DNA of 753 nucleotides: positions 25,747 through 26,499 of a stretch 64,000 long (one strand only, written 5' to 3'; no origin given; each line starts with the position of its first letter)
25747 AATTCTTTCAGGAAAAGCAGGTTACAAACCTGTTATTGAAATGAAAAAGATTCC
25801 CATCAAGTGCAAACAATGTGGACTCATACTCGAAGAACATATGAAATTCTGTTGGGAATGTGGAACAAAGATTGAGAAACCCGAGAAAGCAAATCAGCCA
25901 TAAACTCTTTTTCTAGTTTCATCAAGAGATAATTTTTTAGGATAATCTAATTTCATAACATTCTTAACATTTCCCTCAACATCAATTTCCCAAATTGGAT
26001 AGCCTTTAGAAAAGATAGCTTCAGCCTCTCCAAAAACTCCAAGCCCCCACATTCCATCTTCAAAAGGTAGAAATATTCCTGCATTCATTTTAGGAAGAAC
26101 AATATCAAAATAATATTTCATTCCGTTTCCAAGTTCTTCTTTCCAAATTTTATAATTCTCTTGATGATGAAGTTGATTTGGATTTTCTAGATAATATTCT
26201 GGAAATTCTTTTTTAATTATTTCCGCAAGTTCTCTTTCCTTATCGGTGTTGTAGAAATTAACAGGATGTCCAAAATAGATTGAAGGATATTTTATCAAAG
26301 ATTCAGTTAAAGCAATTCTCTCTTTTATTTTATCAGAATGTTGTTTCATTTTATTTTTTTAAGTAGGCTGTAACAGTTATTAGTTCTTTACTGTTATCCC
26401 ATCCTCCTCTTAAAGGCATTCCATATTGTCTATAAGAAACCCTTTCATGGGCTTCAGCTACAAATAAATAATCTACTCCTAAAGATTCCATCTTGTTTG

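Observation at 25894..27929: Five translationally coupled tandem paralogs of an unrecognised ~100-aa family, plus a 151-aa partner, directly downstream of rps2 and beside the rRNA operon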

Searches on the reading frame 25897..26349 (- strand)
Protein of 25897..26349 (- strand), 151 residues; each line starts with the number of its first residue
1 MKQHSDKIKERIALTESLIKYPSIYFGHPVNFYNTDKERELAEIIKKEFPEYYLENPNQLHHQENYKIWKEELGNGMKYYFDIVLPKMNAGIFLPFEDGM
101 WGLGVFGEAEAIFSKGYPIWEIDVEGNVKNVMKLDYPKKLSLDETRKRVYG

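Call 4: search_protein_families(library=pfam, proteins=[window:25897-26349:-], max_evalue=1)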
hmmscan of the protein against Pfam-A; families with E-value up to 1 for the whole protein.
window:25897-26349:- (151 aa): 0 families

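Call 12: find_homologous_proteins(query=window:25897-26349:-)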
Query window:25897-26349:- (151 aa): 79 proteins with E <= 0.001 among 87 candidates.
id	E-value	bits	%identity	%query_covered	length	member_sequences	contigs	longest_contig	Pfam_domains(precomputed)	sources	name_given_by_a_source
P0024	3.8e-98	344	100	100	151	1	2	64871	-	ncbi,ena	-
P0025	1.8e-82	293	83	100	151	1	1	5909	-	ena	-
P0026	1.1e-81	290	84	100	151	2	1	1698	-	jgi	jgi:hypothetical protein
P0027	5.9e-78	278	81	100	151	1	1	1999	-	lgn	-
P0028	6.5e-75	268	79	100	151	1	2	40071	-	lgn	-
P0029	3.1e-73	263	76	100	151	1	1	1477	-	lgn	-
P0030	8.2e-73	261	76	100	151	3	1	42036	-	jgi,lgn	-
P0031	3.2e-72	260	77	100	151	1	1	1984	-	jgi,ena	-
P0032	4.7e-55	204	65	95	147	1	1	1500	-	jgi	jgi:hypothetical protein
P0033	7.3e-54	200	59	96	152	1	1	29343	-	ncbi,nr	ncbi:Uncharacterised protein [uncultured archaeon]|nr:Uncharacterised protein [uncultured archaeon]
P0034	1.0e-51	193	64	95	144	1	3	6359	-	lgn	-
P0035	6.1e-51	190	57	99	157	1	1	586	-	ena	-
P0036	3.7e-50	188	64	85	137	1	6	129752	-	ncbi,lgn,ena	-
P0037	4.5e-50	188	60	89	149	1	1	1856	-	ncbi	-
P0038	5.8e-50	187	59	95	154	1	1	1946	-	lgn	-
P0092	1.3e-34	137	52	83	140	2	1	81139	-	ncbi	ncbi:MAG: hypothetical protein V1867_01720 [Candidatus Falkowbacteria bacterium]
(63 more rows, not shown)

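Call 17: search_solved_structures(query=A3, max_evalue=10, show_alignments=2)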
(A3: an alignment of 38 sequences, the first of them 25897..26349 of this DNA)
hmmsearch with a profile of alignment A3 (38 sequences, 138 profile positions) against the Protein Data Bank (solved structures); distinct sequences matched with E-value up to 10: 0.

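Call 26: predict_structure(alignment_id=A3)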
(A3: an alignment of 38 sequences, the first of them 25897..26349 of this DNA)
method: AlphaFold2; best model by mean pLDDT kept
length: 151 residues; sequences in the alignment: 38
mean_pLDDT: 95.3   pTM: 0.88
mean pLDDT of the five models: 95.3, 95.2, 95.1, 95.0, 94.6
residues with pLDDT >= 90: 144; 70-90: 5; 50-70: 2; < 50: 0
segments of 3 or more residues with pLDDT < 50: none
pLDDT, mean of each block of 10 residues (from residue 1): 83 94 97 96 98 96 94 93 97 97 97 98 98 97 95 84
secondary structure, 60 per line:
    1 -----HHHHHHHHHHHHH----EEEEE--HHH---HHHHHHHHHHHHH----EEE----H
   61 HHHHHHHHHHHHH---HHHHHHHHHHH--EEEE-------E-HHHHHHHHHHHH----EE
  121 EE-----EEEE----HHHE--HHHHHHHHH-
elements in order: H6-18 E23-27 H36-48 E53-55 H60-73 H77-87 E90-93 H103-114 E119-122 E128-131 H142-150
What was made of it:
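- On Nucleoside 2-deoxyribosyltransferase / DNPH1 superfamily (151-aa protein): The model has pLDDT 95.3 (call 26).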

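Call 29: fold_search(model_id=the predicted structure, library=pdb)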
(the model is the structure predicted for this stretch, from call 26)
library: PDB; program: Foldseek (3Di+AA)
matches with E <= 10: 1050; with E <= 0.001: 0
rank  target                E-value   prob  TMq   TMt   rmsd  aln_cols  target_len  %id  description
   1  1j4a_A                2.4e-02  0.41  0.25  0.14   7.7       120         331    8  INSIGHTS INTO DOMAIN CLOSURE, SUBSTRATE SPECIFICITY AND CATALYSIS OF D-LACTATE DEHYDROGENASE FROM LACTOBACILLUS BULGAR (released 2002-05-29)
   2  9b7d_C                2.6e-02  0.90  0.41  0.34   5.8       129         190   12  Structure of ThsB-Tad3 complex (released 2025-01-22)
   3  8fz9_B                3.1e-02  0.85  0.37  0.42  10.7       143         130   12  Crystal Structure of Bacillus cereus TIR protein (released 2024-06-19)
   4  1j49_A                3.1e-02  0.41  0.26  0.14   7.3       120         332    8  INSIGHTS INTO DOMAIN CLOSURE, SUBSTRATE SPECIFICITY AND CATALYSIS OF D-LACTATE DEHYDROGENASE FROM LACTOBACILLUS BULGAR (released 2002-05-29)
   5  8fz9_A                3.5e-02  0.87  0.40  0.43  11.3       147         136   11  Crystal Structure of Bacillus cereus TIR protein (released 2024-06-19)
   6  9b7d_A                3.8e-02  0.80  0.37  0.31   6.8       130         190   12  Structure of ThsB-Tad3 complex (released 2025-01-22)
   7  8qhr_A                5.1e-02  0.95  0.40  0.45   5.2       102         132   13  Crystal structure of the human DNPH1 glycosyl-enzyme intermediate (released 2023-11-08)
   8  4r81_C                5.1e-02  0.30  0.30  0.25  12.1       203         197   12  NAD(P)H:quinone oxidoreductase from Methanothermobacter marburgensis (released 2014-11-19)
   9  6qai_A                5.8e-02  0.93  0.43  0.42   4.6       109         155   11  2-desoxiribosyltransferase from Leishmania mexicana (released 2018-12-26)
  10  9da6_A                6.6e-02  0.77  0.41  0.46  10.3       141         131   14  Crystal structure of human DNPH1 bound to inhibitor 3a (released 2025-02-05)
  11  5lu7_D                7.4e-02  0.75  0.43  0.35  13.5       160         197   11  Heptose isomerase GmhA mutant - D61A (released 2017-12-06)
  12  9gnf_B                7.4e-02  0.23  0.25  0.11  11.8       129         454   12  A novel aminotransferase from Streptomyces sp. Gabaculine complex (released 2025-09-10)
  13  9da4                  8.4e-02  0.77  0.43  0.45   9.8       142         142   15  Crystal structure of human DNPH1 bound to inhibitor 2b (released 2025-02-05)
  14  2x3y_A                8.4e-02  0.72  0.44  0.35  14.4       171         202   10  Crystal structure of GmhA from Burkholderia pseudomallei (released 2010-05-19)
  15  4y7k_D                8.4e-02  0.41  0.34  0.24  12.3       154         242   13  Structure of an archaeal mechanosensitive channel in closed state (released 2015-08-26)
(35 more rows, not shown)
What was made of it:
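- On Nucleoside 2-deoxyribosyltransferase / DNPH1 superfamily (151-aa protein): Foldseek gives TM 0.40-0.45 and probability up to 0.95, but E is 0.02-0.1 (call 29).
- Closest known: Nucleoside 2-deoxyribosyltransferase / DNPH1 / TIR-ThsB flavodoxin-like superfamily. Same: Foldseek probabilities are 0.8-0.95 to DNPH1, Leishmania NDT and ThsB (call 29).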

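Call 38: find_related_loci(query=A3, collection=genome_contigs, flank=8000)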
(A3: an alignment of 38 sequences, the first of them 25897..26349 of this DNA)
Query A3 (151 aa) in genome_contigs; peptide patterns used: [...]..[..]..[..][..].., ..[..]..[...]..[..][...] (x = any residue, [..] = any of these).
182 stretches matched a pattern; 87 encode a relative of the query (tblastn E <= 1e-3); the best 80 are kept; 80 distinct loci.
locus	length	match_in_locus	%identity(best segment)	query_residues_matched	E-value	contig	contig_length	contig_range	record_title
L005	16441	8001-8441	62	5-151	3e-54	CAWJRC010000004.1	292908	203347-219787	MAG: uncultured archaeon isolate MFD03726.bin.2.13 genome assembly, contig: contig_76478, whole genome shotgun sequence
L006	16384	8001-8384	64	22-150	1e-53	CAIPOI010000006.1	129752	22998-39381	uncultured archaeon isolate LaPlata_bin-1599 genome assembly, contig: bin-1599:6/8, whole genome shotgun sequence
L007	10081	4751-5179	55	8-150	3e-53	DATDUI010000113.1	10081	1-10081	MAG TPA_asm: Candidatus Nanoarchaeia archaeon isolate SMAG_U8054 k141_324210, whole genome shotgun sequence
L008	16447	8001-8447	54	2-150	8e-52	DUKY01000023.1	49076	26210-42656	MAG TPA_asm: Nanoarchaeota archaeon isolate UBA9966 contig_11731, whole genome shotgun sequence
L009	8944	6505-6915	60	14-150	2e-50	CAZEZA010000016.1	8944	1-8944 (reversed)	MAG TPA_asm: Candidatus Woesearchaeota archaeon isolate binchicken_co116_288 genome assembly, contig: NODE_9051_length_8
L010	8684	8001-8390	59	22-151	5e-49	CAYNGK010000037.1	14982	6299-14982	MAG TPA_asm: uncultured Methanosarcinales archaeon isolate SRP342105_co1_174 genome assembly, contig: NODE_5389_length_1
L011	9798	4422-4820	60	18-150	8e-49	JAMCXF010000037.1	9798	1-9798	MAG: Candidatus Pacearchaeota archaeon isolate FK_Sedi_B_Bin.435 NODE_29154_length_9798_cov_3.05791, whole genome shotgu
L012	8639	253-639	60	22-151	6e-47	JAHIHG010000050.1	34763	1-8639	MAG: Nanoarchaeota archaeon isolate KR11_N3.mb.40 KR11_N3.mb.40_k141_111423, whole genome shotgun sequence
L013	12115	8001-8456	51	6-150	1e-46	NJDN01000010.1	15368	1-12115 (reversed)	MAG: Candidatus Pacearchaeota archaeon ex4484_71 ex4484_71_scaffold_3938_length_15368__count_1622, whole genome shotgun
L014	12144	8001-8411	59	20-150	8e-45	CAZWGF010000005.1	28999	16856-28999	MAG TPA_asm: Candidatus Woesearchaeota archaeon isolate SRP104257_co1_234 genome assembly, contig: NODE_717_length_28999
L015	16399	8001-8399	54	19-148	6e-44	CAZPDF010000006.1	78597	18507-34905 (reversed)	MAG TPA_asm: uncultured Candidatus Saccharibacteria bacterium isolate SRP178908_co1_311 genome assembly, contig: NODE_14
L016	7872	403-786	55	22-150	1e-43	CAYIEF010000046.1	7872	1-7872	MAG TPA_asm: uncultured Methanosarcinales archaeon isolate ERP119705_co19_172 genome assembly, contig: NODE_11094_length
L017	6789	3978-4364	54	20-150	3e-43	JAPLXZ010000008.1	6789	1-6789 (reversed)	MAG: Candidatus Pacearchaeota archaeon isolate LacPavin_0920_SED3_MAG_32_16 LacPavin_0920_SED3_scaffold_2142355, whole g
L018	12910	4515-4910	50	18-149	4e-43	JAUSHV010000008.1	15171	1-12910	MAG: bacterium isolate E14_metabat.bin.207_sub E14_k141_1397085, whole genome shotgun sequence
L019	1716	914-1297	55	22-150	2e-43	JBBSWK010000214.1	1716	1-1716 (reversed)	MAG: Nanoarchaeota archaeon isolate H51-bin025_1 H51_bin025_1_000000000219, whole genome shotgun sequence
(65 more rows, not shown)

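Call 44: search_protein_families(library=pfam, alignment_id=A3, max_evalue=5)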
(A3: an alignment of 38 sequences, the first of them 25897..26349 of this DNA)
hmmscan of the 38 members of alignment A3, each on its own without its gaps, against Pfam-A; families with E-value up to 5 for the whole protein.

A. member 1, window:25897-26349:- (151 aa): 0 families

B. families by the number of members that match (of 38 scanned): 6 families
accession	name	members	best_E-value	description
PF18161.7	ISP1_C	1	0.011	ISP1 C-terminal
PF07920.16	DUF1684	1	0.026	Protein of unknown function (DUF1684)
PF15139.11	CFAP95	1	0.057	Protein CFAP95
PF14226.12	DIOX_N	1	0.088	non-haem dioxygenase in morphine synthesis N-terminal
PF18860.6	AbiJ_NTD3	1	0.1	AbiJ N-terminal domain 3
PF19658.4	DUF6161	1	0.33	Family of unknown function (DUF6161)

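Call 46: search_protein_families(library=padloc, proteins=[window:25897-26349:-, P0092], max_evalue=1)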
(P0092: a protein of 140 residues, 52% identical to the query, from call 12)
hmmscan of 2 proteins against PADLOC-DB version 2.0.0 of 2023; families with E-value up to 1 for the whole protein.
window:25897-26349:- (151 aa): 0 families

P0092 (140 aa): 0 families

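Call 47: search_protein_families(library=phrogs, proteins=[window:25897-26349:-, P0092], max_evalue=1)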
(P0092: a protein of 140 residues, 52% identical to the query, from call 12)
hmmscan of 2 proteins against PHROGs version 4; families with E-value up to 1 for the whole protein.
window:25897-26349:- (151 aa): 1 family
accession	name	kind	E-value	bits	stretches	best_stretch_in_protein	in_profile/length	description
phrog_27128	-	unknown function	0.53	11.7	1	34-53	40-59/74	-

P0092 (140 aa): 0 families

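Call 48: search_protein_families(library=ncbifam, proteins=[window:25897-26349:-, P0092], max_evalue=1)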
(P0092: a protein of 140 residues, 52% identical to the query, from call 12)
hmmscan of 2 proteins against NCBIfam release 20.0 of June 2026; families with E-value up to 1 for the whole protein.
window:25897-26349:- (151 aa): 0 families

P0092 (140 aa): 0 families

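Call 64: search_protein_families(library=pfam, proteins=[L005:6593-8002:+, L005:8680-9126:-, L006:9219-9833:+, L007:3831-4580:-, L018:4993-5760:+, L016:1-345:+, L016:1356-1931:-, L015:8743-9954:+, L015:4067-7720:-], max_evalue=0.01)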
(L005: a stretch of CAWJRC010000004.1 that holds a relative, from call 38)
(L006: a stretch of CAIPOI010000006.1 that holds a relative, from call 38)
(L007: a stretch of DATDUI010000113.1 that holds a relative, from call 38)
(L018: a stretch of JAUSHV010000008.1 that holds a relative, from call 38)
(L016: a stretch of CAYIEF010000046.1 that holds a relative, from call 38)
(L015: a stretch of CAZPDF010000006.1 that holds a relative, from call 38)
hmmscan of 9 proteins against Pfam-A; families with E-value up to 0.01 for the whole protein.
L005:6593-8002:+ (470 aa): 0 families

L005:8680-9126:- (149 aa): 1 family
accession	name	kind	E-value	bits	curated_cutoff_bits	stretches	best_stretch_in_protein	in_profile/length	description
PF13298.12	LigD_N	-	6.6e-40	136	31.1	1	35-135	1-107/107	DNA Ligase D 3'-phosphoesterase domain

L006:9219-9833:+ (205 aa): 1 family
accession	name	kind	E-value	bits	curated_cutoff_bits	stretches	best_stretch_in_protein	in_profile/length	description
PF05014.21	Nuc_deoxyrib_tr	-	6.2e-05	23.6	28.8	1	5-98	1-99/117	Nucleoside 2-deoxyribosyltransferase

L007:3831-4580:- (250 aa): 1 family
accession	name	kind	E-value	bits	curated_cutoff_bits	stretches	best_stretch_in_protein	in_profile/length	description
PF01791.15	DeoC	-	1.3e-14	54.8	23.8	1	57-227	33-213/229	DeoC/LacD family aldolase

L018:4993-5760:+ (256 aa): 1 family
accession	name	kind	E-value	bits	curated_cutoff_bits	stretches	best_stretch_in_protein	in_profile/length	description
PF02618.21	YceG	-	1e-62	212.6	32.4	1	46-250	67-272/275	YceG-like family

L016:1-345:+ (115 aa): 6 families
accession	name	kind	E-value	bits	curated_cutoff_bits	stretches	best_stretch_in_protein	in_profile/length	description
PF14712.11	Snapin_Pallidin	-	0.0026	18.6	29.6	1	32-88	20-79/89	Snapin/Pallidin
PF18501.6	REC1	-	0.0029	18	37.4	0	3-53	121-174/250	Alpha helical recognition lobe domain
PF05823.17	Gp-FAR-1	-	0.0054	17.6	29.2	1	21-110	40-128/149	Nematode fatty acid retinoid binding protein (Gp-FAR-1)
PF15136.11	UPF0449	-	0.0072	17.2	27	0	16-62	50-96/98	Uncharacterised protein family UPF0449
PF09969.14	DUF2203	-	0.0075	17.4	24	1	23-98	15-87/122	Uncharacterized conserved protein (DUF2203)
PF20667.3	Sec10_N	-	0.0076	16.8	27.4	0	88-113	2-27/118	Exocyst complex component Sec10, N-terminal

L016:1356-1931:- (192 aa): 1 family
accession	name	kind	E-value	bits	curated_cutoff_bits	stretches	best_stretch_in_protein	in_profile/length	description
PF09843.14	DUF2070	-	0.0022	16.8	30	1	15-167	38-173/561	Predicted membrane protein (DUF2070)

L015:8743-9954:+ (404 aa): 0 families

L015:4067-7720:- (1218 aa): 1 family
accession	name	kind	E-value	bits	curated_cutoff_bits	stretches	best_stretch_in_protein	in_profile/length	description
PF16888.10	YwqH-like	-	0.0061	17.2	33.7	0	604-651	1-46/123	YwqH-like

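Call 66: find_related_loci(query=A3, collection=viral_contigs, flank=8000)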
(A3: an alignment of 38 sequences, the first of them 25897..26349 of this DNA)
Query A3 (151 aa) in viral_contigs; peptide patterns used: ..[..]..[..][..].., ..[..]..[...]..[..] (x = any residue, [..] = any of these).
31 stretches matched a pattern; 14 encode a relative of the query (tblastn E <= 1e-3); 14 distinct loci.
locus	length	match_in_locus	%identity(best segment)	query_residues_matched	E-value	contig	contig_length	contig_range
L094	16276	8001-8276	39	23-122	1e-17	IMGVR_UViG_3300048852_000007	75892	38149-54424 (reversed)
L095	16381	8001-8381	33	24-149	1e-17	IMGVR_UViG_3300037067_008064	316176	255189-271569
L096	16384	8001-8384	30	23-149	1e-15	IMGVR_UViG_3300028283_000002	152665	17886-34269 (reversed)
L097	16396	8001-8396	29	15-149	4e-15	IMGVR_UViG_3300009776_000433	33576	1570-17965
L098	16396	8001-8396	29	15-149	4e-15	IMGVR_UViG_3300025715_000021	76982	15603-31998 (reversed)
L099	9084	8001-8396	32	11-149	9e-14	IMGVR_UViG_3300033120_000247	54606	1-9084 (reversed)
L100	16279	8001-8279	33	16-116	2e-10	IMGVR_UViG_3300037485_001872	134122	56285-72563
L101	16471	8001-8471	27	1-149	8e-10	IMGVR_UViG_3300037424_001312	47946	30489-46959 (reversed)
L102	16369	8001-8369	30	24-149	2e-9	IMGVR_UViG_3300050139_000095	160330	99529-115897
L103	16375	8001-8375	33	16-149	9e-20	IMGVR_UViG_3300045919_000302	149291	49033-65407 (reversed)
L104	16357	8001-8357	30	24-149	3e-7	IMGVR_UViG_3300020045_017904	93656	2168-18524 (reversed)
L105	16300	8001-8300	30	19-128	3e-5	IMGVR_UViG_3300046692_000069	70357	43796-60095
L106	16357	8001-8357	32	24-149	1e-4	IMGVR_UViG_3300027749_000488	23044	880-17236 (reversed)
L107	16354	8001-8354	32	24-149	2e-4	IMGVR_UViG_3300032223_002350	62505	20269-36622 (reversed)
